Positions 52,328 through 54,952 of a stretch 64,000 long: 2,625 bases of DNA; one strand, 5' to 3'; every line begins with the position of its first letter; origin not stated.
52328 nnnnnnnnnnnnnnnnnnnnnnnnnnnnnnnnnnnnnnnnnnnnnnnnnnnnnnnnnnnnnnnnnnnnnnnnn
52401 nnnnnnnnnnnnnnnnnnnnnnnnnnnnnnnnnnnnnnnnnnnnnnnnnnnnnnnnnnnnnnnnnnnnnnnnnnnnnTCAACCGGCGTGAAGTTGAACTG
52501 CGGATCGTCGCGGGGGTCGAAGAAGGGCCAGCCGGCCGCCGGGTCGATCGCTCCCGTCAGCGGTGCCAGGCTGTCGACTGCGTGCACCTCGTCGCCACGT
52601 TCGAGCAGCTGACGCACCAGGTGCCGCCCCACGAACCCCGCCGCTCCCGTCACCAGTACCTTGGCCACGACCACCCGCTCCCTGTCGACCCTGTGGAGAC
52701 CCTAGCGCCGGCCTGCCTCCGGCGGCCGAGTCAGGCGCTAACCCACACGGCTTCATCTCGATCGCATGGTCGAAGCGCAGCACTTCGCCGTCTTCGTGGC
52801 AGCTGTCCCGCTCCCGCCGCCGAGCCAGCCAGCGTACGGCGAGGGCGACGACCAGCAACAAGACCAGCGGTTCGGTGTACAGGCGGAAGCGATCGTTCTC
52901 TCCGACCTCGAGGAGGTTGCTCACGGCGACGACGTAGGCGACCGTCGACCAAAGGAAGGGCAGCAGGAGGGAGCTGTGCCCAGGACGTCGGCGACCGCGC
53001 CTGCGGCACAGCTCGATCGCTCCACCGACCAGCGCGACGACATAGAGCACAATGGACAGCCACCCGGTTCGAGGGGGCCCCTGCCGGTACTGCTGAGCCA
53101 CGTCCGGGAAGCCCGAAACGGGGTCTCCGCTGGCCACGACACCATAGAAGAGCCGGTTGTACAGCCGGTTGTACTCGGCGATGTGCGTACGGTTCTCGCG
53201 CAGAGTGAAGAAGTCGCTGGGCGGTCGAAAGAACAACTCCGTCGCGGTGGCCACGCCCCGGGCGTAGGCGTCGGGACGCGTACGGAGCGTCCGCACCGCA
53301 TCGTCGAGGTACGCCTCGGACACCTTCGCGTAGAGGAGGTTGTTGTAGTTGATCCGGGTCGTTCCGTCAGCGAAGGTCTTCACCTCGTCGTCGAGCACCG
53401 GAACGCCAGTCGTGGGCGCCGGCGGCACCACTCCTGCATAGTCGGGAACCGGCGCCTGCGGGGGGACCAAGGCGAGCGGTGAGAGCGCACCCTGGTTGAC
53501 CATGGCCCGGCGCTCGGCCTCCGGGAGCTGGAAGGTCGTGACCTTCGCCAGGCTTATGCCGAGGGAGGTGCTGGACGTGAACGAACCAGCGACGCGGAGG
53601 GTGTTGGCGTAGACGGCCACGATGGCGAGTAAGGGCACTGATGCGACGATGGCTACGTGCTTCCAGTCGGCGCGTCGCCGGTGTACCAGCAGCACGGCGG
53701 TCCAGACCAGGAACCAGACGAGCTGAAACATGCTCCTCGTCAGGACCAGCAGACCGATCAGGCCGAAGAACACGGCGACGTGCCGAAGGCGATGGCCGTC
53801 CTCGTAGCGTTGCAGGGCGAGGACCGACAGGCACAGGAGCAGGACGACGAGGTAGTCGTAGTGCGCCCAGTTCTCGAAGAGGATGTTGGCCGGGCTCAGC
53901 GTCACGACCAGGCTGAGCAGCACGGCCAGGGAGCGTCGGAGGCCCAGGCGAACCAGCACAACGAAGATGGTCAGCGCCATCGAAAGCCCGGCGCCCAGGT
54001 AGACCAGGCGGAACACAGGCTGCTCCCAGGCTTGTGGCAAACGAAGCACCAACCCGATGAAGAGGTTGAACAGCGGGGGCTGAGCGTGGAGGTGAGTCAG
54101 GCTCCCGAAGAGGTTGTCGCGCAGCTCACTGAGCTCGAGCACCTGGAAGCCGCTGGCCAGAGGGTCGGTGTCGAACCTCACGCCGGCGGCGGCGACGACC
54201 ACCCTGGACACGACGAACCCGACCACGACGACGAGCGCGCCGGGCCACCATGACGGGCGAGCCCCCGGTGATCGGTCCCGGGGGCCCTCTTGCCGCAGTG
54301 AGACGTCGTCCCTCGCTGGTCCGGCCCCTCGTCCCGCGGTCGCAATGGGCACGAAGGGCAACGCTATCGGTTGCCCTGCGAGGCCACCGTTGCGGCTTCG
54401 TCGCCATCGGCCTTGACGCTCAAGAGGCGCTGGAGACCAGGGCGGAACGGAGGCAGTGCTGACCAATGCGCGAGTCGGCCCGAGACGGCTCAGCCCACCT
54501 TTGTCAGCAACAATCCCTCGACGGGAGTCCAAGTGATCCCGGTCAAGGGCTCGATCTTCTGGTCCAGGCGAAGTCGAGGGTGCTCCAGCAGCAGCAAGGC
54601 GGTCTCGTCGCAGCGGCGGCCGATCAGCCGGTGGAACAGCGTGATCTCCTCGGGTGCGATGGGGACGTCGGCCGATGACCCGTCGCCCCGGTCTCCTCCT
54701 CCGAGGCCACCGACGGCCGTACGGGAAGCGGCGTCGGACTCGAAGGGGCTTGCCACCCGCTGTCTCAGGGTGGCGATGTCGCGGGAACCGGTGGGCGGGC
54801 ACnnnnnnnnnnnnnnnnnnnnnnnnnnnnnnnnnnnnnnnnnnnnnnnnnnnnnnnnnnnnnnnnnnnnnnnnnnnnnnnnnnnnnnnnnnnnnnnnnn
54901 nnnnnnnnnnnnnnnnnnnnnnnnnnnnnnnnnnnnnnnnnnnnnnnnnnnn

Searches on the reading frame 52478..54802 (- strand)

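Call 19: search_protein_families(library=pfam, proteins=[window:52478-54802:-], max_evalue=0.01)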
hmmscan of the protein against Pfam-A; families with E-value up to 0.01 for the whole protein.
window:52478-54802:- (774 aa): 1 family
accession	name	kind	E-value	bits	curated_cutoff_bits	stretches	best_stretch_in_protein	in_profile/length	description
PF11992.13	TgpA_N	-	0.00058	19.4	30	1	579-666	17-102/333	TgpA N-terminal domain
